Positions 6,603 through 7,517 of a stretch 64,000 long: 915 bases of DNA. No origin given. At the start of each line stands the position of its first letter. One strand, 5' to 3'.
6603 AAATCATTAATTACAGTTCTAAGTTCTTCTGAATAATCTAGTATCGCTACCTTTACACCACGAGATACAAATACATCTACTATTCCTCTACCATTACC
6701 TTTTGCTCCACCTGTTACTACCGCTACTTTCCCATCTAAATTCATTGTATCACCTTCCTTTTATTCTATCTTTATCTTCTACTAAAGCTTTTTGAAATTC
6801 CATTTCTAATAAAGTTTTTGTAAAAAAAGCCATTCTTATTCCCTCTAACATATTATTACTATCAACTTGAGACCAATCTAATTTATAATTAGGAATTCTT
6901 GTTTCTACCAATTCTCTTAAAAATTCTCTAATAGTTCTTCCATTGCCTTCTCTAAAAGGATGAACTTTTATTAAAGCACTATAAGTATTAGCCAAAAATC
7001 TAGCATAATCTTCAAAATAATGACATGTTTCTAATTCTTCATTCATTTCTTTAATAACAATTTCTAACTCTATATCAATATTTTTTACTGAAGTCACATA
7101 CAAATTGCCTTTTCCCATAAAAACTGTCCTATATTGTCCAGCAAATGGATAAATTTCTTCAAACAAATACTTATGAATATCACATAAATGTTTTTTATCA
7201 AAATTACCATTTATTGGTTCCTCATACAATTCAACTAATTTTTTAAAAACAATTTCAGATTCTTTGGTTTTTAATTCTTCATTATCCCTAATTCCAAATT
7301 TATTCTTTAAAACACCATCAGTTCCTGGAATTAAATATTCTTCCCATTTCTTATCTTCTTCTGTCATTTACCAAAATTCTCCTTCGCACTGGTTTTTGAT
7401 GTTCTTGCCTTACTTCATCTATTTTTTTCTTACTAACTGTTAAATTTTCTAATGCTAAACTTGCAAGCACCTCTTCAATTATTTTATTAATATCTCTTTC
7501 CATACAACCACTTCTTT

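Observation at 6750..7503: Class I Fic toxin-antitoxin pair with a 50-aa antitoxin ORF absent from the ORF track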

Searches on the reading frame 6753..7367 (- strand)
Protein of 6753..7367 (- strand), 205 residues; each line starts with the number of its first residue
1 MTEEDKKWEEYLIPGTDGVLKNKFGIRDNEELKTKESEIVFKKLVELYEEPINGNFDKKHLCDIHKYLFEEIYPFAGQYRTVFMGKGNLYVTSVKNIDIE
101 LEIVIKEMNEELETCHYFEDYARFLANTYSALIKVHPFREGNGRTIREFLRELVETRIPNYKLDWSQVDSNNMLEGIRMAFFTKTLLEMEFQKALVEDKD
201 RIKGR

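Call 3: search_protein_families(library=pfam, proteins=[window:6753-7367:-], max_evalue=1)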
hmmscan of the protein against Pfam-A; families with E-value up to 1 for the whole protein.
window:6753-7367:- (205 aa): 1 family
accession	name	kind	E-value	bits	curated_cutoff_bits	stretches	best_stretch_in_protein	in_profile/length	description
PF02661.23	Fic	-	1.8e-13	51.6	24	1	56-150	2-89/93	Fic/DOC family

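Call 4: search_protein_families(library=ncbifam, proteins=[window:6753-7367:-], max_evalue=1)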
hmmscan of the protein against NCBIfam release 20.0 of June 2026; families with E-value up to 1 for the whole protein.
window:6753-7367:- (205 aa): 7 families
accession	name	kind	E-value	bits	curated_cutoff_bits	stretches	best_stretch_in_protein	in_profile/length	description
NF045983.1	ProtAdnltaseVbhT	equivalog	9.7e-30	104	800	1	17-197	15-195/419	type II toxin-antitoxin system protein adenylyltransferase VbhT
NF007672.0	PRK10347.1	equivalog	2.9e-20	72.8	181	1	9-199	10-197/200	putative adenosine monophosphate-protein transferase Fic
NF046029.1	ProtAdlyltaseNmFic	equivalog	2.9e-19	69.5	230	1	38-199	6-159/177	protein adenylyltransferase Fic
TIGR02613.1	mob_myst_B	hypoth_equivalog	3.5e-10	40.1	124.4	1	58-173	51-159/186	mobile mystery protein B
TIGR01550.1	DOC_P1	subfamily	0.00077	19.6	38.65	1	110-180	38-106/122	type II toxin-antitoxin system death-on-curing family toxin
NF043028.1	T4SS_AnkX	equivalog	0.0019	16.4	1400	1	81-148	170-237/938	Dot/Icm T4SS effector AnkN/AnkX/LegA8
NF041381.1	XopAC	subfamily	0.19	10.4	450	1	126-146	383-403/451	XopAC/AvrAC family type III secretion system effector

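Call 6: search_solved_structures(query=window:6753-7367:-, max_evalue=0.001, show_alignments=2)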
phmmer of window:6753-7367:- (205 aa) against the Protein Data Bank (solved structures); distinct sequences matched with E-value up to 0.001: 34.
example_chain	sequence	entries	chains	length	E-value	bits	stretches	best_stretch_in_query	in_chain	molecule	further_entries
3zcb_A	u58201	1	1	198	3.4e-21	79.3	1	11-181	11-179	ADENOSINE MONOPHOSPHATE-PROTEIN TRANSFERASE VBHT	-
3shg_A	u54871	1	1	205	3.6e-21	79.2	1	11-182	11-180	VbhT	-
3zc7_A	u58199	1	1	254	6.5e-21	78.4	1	11-182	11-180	ADENOSINE MONOPHOSPHATE-PROTEIN TRANSFERASE VBHT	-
5eu0_A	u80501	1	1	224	1.6e-15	60.8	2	85-175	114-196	Bartonella effector protein (Bep) substrate of VirB T4SS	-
4wgj_A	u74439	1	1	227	1.4e-13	54.4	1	9-81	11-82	BepC protein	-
2vza_A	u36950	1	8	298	2e-13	53.9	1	10-82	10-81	CELL FILAMENTATION PROTEIN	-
5nh2_A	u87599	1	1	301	2.1e-13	53.9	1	10-82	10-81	Adenosine monophosphate-protein transferase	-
2jk8_A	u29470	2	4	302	2.1e-13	53.8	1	10-82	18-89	PUTATIVE CELL FILAMENTATION PROTEIN (BEPA PROTEIN) | CELL FILAMENTATION PROTEIN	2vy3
5nv5_A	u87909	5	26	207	3.8e-13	53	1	19-179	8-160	Fic family protein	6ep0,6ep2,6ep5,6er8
4nps_A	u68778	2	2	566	1e-12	51.6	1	82-178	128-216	Bartonella effector protein (Bep) substrate of VirB T4SS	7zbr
5nwf_A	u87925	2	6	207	4.3e-12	49.6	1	19-179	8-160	Fic family protein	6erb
4n67_A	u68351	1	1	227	1.7e-11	47.6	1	119-173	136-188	Putative cell filamentation protein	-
4lu4_A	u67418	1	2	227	2.4e-11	47.2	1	119-173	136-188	Putative cell filamentation protein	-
8wt0_A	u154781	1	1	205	3.4e-11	46.7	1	10-175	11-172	Cell filamentation protein Fic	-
8idv_B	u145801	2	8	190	5.4e-11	46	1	38-190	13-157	Cell filamentation protein Fic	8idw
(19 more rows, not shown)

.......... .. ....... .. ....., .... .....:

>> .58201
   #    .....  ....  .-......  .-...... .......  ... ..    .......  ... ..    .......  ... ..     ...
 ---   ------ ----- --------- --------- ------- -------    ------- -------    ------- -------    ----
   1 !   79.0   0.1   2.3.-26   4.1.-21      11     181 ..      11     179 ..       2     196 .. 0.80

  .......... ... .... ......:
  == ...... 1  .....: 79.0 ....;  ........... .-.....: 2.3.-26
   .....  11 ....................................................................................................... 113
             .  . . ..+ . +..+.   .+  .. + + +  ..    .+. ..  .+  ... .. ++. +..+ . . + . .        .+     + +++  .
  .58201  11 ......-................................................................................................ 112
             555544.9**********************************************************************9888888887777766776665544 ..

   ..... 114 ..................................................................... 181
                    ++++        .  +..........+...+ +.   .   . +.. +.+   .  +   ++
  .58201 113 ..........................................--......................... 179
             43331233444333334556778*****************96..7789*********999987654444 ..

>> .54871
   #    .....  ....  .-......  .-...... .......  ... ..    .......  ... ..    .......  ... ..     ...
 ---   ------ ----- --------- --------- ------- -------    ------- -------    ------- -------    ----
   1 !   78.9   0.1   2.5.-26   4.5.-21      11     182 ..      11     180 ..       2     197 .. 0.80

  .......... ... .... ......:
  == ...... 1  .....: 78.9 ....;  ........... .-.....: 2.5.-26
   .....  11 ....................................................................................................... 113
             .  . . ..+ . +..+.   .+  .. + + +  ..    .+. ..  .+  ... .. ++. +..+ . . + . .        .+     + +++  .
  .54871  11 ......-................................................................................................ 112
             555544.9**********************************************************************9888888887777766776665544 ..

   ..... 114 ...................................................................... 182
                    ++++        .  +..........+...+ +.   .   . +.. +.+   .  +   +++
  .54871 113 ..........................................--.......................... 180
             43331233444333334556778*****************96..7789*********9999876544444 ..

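Call 8: search_protein_families(library=padloc, proteins=[window:6753-7367:-], max_evalue=1)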
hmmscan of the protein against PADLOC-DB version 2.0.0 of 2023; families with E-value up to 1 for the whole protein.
window:6753-7367:- (205 aa): 9 families
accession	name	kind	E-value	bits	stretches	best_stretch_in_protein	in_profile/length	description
PDLC04838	PDC-S04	-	2.3e-50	169.3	1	1-197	9-204/209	-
PDLC04839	PDC-S04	-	3.3e-31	106.5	1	15-171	17-175/205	-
PDLC04842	PDC-S04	-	3.2e-22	77.3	1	20-198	3-173/202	-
PDLC04841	PDC-S04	-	1.3e-18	65.6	1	58-198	142-271/292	-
PDLC05078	PDC-S72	-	1.3e-08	32.4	1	29-150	74-201/377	-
PDLC04840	PDC-S04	-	2.5e-06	25.4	1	41-147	61-167/227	-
PDLC04837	PDC-S04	-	3.1e-06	24.6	1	33-170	66-200/234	-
PDLC04836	PDC-S04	-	4.4e-06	24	1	33-147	70-180/244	-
PDLC03963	SoFic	-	0.0026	15.2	1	53-147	110-205/361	-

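Call 10: find_homologous_proteins(query=window:6753-7367:-, max_evalue=1e-10)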
Query window:6753-7367:- (205 aa): 1776 proteins with E <= 1e-10 among 2391 candidates; the best 120 are listed.
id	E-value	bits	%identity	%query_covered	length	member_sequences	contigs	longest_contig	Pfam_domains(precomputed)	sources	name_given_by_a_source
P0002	1.2e-132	458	100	100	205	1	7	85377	PF02661.24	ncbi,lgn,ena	-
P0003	1.6e-132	457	100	100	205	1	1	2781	PF02661.24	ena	-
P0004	7.0e-131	452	98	100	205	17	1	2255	PF02661.24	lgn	-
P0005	1.2e-130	451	98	100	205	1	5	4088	PF02661.24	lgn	-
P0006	2.5e-129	447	97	100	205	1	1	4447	PF02661.24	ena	-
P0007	7.0e-129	446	97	100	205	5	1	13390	PF02661.24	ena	-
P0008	1.0e-111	390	87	100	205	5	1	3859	PF02661.24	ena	-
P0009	9.6e-105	367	81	100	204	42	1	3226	PF02661.24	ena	-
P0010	5.6e-104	364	79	100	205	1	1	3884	PF02661.24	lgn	-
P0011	1.7e-72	262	63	94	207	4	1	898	PF02661.24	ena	-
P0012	1.3e-70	255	61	96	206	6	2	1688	PF02661.24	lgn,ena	-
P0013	5.2e-70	253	61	94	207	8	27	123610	PF02661.24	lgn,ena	-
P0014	1.7e-68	249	58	98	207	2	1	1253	PF02661.24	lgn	-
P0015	2.7e-68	248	57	95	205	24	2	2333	PF02661.24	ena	-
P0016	4.6e-68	247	60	96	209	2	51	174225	PF02661.24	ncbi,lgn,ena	-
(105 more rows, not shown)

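Call 12: find_related_loci(query=A1, collection=genome_contigs, flank=3000)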
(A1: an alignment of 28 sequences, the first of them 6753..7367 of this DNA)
Query A1 (205 aa) in genome_contigs; peptide patterns used: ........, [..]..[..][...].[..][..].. (x = any residue, [..] = any of these).
599 stretches matched a pattern (row limit reached: there are more); 579 encode a relative of the query (tblastn E <= 1e-3); the best 80 are kept; 80 distinct loci.
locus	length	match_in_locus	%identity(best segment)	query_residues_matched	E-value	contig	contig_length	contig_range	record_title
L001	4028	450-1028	53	8-196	2e-61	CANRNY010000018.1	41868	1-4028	MAG: uncultured Bacilli bacterium isolate Lapin-020__bin70 genome assembly, contig: Lapin-020__NODE_1010_length_41868_co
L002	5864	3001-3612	49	8-203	5e-60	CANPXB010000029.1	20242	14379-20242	MAG: uncultured Bacilli bacterium isolate Lapin-004__bin76 genome assembly, contig: Lapin-004__NODE_3335_length_20242_co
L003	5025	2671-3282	49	6-203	2e-57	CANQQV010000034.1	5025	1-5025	MAG: uncultured Bacilli bacterium isolate Lapin-008__bin54 genome assembly, contig: Lapin-008__NODE_14913_length_5025_co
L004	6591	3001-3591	48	3-195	1e-54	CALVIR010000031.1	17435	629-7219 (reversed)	MAG: uncultured Bacilli bacterium isolate BRZ_HM__bin47 genome assembly, contig: BRZ_HM__NODE_3098_length_17435_cov_10.2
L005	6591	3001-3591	48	3-195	2e-54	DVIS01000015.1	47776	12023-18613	MAG TPA_asm: Candidatus Onthousia faecavium isolate CHK195-6217 CHK195__C74969_L47776_ERR3414590, whole genome shotgun s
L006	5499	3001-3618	44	4-203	2e-44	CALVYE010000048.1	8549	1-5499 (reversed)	MAG: uncultured Bacilli bacterium isolate BRZ_FK__bin87 genome assembly, contig: BRZ_FK__NODE_9935_length_8549_cov_7.005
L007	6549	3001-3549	46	11-195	2e-38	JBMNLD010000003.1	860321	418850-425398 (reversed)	MAG: Christensenellales bacterium isolate SBF912LR0HQ0021 contig_4657, whole genome shotgun sequence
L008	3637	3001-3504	46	11-180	2e-34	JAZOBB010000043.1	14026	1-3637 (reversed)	MAG: Clostridia bacterium isolate T1900044759_TS20190225.MAGScoT_cleanbin_000031 SGB_2341_k141_3837656, whole genome sho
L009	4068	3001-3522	40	1-176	6e-34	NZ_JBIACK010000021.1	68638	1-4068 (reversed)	Cytobacillus sp. FJAT-54145 Scaffold21, whole genome shotgun sequence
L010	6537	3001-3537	40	18-197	2e-33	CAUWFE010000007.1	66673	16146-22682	MAG: uncultured Clostridia bacterium isolate ERS329791__bin47 genome assembly, contig: ERS329791_NODE_510_length_66673_c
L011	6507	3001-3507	41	10-181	1e-32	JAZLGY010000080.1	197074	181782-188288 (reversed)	MAG: Acetatifactor sp. isolate T1900044990_TA20190052.MAGScoT_cleanbin_000014 SGB_4196_k141_1461418, whole genome shotgu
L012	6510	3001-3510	40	9-181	9e-33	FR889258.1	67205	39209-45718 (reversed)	Butyrivibrio sp. CAG:318 genomic scaffold, scf107, whole genome shotgun sequence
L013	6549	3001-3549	40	18-201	7e-33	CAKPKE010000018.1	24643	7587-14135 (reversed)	MAG: uncultured Clostridia bacterium isolate REFINED_METABAT215_TOP10_CONTIGS_1500_ASSEMBLY_K77_MERGED__Hadza_MoBio_hadz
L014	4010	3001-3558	36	7-187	2e-32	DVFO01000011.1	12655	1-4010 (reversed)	MAG TPA_asm: Candidatus Enterenecus faecium isolate ChiGjej2B2-12916 ChiGjej2B2M5__C37673_L12655_SRR6323342, whole genom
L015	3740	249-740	45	11-176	3e-32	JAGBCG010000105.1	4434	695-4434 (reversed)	MAG: Clostridia bacterium isolate RGIG8987 Water_deer_Rectum-3__c225815, whole genome shotgun sequence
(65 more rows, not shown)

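Call 25: find_encoding_contigs(protein=P0002, flank=4000, max_places=6)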
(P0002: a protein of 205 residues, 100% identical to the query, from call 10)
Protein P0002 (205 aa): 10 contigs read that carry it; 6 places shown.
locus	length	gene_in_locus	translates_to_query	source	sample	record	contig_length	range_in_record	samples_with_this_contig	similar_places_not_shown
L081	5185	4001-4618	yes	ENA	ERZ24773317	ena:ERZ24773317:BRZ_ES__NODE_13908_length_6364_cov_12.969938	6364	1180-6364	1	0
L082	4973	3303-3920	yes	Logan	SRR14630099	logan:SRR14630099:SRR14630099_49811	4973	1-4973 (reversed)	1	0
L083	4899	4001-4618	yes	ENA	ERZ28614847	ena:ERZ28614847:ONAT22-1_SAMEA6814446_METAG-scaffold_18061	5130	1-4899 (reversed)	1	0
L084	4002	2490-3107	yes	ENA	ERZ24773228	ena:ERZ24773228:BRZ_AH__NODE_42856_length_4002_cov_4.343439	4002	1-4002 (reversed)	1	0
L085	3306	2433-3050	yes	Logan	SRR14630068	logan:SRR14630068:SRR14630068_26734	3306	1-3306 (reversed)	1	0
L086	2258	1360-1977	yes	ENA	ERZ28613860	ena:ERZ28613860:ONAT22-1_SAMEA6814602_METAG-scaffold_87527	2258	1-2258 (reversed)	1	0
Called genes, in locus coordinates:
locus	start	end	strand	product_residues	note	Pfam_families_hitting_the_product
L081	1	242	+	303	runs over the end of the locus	PF00004:AAA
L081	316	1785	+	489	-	PF01225:Mur_ligase, PF08245:Mur_ligase_M, PF02875:Mur_ligase_C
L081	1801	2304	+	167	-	-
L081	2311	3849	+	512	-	PF13396:PLDc_N (weak), PF13091:PLDc_2, PF00614:PLDc (weak), PF13091:PLDc_2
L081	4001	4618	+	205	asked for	PF02661:Fic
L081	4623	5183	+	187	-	?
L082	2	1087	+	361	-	?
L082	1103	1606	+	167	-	-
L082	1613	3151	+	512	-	PF13396:PLDc_N (weak), PF13091:PLDc_2, PF00614:PLDc (weak), PF13091:PLDc_2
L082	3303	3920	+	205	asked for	PF02661:Fic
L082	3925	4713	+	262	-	PF00106:adh_short, PF08659:KR, PF13561:adh_short_C2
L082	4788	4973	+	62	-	?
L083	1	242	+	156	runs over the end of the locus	?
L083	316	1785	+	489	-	PF01225:Mur_ligase, PF08245:Mur_ligase_M, PF02875:Mur_ligase_C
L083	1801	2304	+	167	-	-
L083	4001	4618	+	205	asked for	PF02661:Fic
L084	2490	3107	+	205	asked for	PF02661:Fic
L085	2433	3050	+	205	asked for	PF02661:Fic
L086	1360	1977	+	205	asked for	PF02661:Fic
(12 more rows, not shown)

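Call 27: find_encoding_contigs(protein=P0008, flank=2500, max_places=2)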
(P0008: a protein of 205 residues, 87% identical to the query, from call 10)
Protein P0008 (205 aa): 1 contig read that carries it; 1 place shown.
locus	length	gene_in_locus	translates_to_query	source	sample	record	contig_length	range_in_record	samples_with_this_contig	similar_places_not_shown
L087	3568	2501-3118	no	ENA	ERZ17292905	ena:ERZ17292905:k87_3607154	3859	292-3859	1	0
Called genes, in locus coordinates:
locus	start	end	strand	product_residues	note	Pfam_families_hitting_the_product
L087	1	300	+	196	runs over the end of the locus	?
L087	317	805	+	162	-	-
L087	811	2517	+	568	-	PF13396:PLDc_N (faint), PF13091:PLDc_2, PF00614:PLDc (weak), PF13091:PLDc_2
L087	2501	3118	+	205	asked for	PF02661:Fic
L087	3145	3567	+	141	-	?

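Call 28: find_encoding_contigs(protein=P0009, flank=2500, max_places=2)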
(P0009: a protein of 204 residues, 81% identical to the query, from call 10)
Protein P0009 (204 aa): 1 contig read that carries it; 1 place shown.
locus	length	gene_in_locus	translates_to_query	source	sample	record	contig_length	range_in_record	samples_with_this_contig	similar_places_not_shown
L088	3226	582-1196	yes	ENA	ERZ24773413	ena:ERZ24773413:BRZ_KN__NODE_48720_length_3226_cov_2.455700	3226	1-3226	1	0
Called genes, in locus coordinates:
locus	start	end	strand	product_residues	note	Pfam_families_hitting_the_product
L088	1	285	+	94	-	?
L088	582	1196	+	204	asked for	PF02661:Fic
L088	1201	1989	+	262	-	PF00106:adh_short, PF08659:KR, PF13561:adh_short_C2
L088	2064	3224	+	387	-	?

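Call 29: find_encoding_contigs(protein=P0010, flank=2500, max_places=2)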
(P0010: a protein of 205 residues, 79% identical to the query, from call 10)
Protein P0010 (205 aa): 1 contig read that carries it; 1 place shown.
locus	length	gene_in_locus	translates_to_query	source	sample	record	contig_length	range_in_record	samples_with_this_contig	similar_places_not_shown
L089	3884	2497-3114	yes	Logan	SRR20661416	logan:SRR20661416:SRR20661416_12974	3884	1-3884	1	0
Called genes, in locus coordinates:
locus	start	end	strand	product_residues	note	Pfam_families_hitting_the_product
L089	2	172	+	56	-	?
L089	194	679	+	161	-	-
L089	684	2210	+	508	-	PF13396:PLDc_N (weak), PF13091:PLDc_2, PF00614:PLDc (faint), PF13091:PLDc_2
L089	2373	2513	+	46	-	-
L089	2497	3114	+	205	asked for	PF02661:Fic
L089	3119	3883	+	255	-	?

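Call 34: list_cluster_members(proteins=[P0002, P0001, P0122])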
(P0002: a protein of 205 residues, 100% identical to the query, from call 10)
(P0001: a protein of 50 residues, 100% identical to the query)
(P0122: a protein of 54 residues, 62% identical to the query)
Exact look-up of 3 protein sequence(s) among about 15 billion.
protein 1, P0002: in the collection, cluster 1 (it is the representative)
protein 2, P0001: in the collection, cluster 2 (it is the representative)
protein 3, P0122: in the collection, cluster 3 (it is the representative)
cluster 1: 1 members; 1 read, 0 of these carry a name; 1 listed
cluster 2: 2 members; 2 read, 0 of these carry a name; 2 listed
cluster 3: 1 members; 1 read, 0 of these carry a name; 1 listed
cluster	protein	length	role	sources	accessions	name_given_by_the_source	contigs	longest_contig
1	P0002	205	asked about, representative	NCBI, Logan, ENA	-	-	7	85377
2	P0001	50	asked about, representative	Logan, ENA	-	-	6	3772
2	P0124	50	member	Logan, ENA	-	-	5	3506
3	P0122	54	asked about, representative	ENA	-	-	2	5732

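Call 36: find_related_loci(query=A1, collection=viral_contigs, flank=3000)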
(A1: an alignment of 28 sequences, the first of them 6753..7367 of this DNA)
Query A1 (205 aa) in viral_contigs; peptide patterns used: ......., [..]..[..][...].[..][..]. (x = any residue, [..] = any of these).
159 stretches matched a pattern; 94 encode a relative of the query (tblastn E <= 1e-3); the best 80 are kept; 80 distinct loci.
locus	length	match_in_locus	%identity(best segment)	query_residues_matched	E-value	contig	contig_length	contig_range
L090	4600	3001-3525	41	11-188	4e-32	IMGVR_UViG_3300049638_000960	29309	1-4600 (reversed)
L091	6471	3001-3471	36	18-175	5e-29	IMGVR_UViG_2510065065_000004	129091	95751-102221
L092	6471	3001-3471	36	18-175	3e-29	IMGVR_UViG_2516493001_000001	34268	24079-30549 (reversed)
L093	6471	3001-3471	36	18-175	3e-29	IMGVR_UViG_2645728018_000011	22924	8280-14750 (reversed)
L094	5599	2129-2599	36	18-175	5e-29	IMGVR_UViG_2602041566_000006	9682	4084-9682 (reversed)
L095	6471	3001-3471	36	18-175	5e-29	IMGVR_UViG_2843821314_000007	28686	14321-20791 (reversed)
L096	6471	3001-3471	36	18-175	5e-29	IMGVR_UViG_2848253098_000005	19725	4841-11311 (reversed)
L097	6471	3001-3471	36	18-175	2e-28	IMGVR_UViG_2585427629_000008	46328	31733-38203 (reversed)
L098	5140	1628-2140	37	9-181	1e-27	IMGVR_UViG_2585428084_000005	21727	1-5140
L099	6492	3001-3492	39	11-176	1e-27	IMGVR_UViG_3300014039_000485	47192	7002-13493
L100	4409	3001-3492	38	11-176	1e-27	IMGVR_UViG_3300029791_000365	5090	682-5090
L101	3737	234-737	38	11-180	6e-27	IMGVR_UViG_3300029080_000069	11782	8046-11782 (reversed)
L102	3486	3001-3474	38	19-176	5e-26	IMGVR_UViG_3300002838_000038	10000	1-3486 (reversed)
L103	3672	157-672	34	8-181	5e-26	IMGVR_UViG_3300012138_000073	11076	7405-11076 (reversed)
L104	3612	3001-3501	34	3-169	2e-22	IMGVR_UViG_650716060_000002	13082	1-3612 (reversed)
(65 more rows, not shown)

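Call 42: predict_structure(alignment_id=A1)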
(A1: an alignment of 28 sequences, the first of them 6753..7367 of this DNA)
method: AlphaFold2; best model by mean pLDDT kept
length: 205 residues; sequences in the alignment: 28
mean_pLDDT: 93.0   pTM: 0.89
mean pLDDT of the five models: 93.0, 92.5, 91.7, 91.6, 91.4
residues with pLDDT >= 90: 170; 70-90: 25; 50-70: 10; < 50: 0
segments of 3 or more residues with pLDDT < 50: none
pLDDT, mean of each block of 10 residues (from residue 1): 83 93 97 98 97 96 99 97 71 93 98 96 97 94 97 95 95 91 93 94 66
secondary structure, 60 per line:
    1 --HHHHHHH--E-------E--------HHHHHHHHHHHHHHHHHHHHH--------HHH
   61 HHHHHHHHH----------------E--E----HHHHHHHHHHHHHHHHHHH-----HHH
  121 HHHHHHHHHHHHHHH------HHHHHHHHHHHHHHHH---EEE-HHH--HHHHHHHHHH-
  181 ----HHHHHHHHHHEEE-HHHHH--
elements in order: H3-9 H29-49 H58-69 H94-112 H118-135 H142-157 E161-163 H170-179 H185-194 E195-197 H199-203
